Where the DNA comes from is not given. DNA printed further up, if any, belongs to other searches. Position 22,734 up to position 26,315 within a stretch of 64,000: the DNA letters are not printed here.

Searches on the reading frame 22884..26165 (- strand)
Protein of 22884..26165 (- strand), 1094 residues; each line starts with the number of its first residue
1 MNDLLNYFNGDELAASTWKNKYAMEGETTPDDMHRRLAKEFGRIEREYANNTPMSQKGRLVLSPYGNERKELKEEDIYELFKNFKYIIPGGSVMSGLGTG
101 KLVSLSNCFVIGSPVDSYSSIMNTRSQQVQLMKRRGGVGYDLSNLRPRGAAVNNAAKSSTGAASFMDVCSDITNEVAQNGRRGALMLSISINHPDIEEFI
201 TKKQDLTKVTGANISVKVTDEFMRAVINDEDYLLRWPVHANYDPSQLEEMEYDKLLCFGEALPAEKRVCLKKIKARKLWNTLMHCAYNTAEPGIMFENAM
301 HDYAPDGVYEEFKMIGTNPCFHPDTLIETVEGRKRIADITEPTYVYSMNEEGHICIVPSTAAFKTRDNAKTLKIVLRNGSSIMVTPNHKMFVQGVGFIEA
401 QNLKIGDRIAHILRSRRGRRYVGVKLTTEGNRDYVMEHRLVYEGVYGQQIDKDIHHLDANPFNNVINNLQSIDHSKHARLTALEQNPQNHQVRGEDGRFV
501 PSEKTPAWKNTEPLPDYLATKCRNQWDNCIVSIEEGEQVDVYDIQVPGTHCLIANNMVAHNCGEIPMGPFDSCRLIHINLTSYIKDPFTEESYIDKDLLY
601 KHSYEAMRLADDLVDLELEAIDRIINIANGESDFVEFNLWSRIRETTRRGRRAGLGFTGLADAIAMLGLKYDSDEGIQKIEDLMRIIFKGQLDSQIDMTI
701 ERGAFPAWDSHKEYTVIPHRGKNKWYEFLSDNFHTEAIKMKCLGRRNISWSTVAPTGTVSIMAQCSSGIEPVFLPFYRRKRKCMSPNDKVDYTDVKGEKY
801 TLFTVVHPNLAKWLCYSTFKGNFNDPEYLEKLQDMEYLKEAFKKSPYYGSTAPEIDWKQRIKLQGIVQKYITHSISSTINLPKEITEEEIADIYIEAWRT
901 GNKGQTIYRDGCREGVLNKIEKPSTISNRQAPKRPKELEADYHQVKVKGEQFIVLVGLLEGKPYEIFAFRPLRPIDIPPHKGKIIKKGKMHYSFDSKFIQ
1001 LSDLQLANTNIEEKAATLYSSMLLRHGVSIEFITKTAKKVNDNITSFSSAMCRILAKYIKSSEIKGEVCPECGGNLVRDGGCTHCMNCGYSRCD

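Call 76: search_protein_families(library=pfam, proteins=[window:22884-26165:-], max_evalue=0.01)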
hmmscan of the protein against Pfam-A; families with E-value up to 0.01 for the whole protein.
window:22884-26165:- (1094 aa): 6 families
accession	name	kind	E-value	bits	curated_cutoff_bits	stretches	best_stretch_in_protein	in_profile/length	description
PF02867.20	Ribonuc_red_lgC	-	1.1e-81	275.6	23.9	1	106-908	1-523/523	Ribonucleotide reductase, barrel domain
PF14890.11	Intein_splicing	-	1.2e-15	58.1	35.8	1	333-561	9-155/155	Intein splicing domain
PF13392.12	HNH_3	-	5.8e-06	26.3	24.8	1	438-479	4-46/46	HNH endonuclease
PF00317.26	Ribonuc_red_lgN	-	2.2e-05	24.9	28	1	11-100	4-75/77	Ribonucleotide reductase, all-alpha domain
PF07591.16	PT-HINT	-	2.3e-05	25.1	27.7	1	326-409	1-87/137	Pretoxin HINT domain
PF01079.26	Hint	-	0.0039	17.3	29.7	1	318-393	11-89/213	Hint module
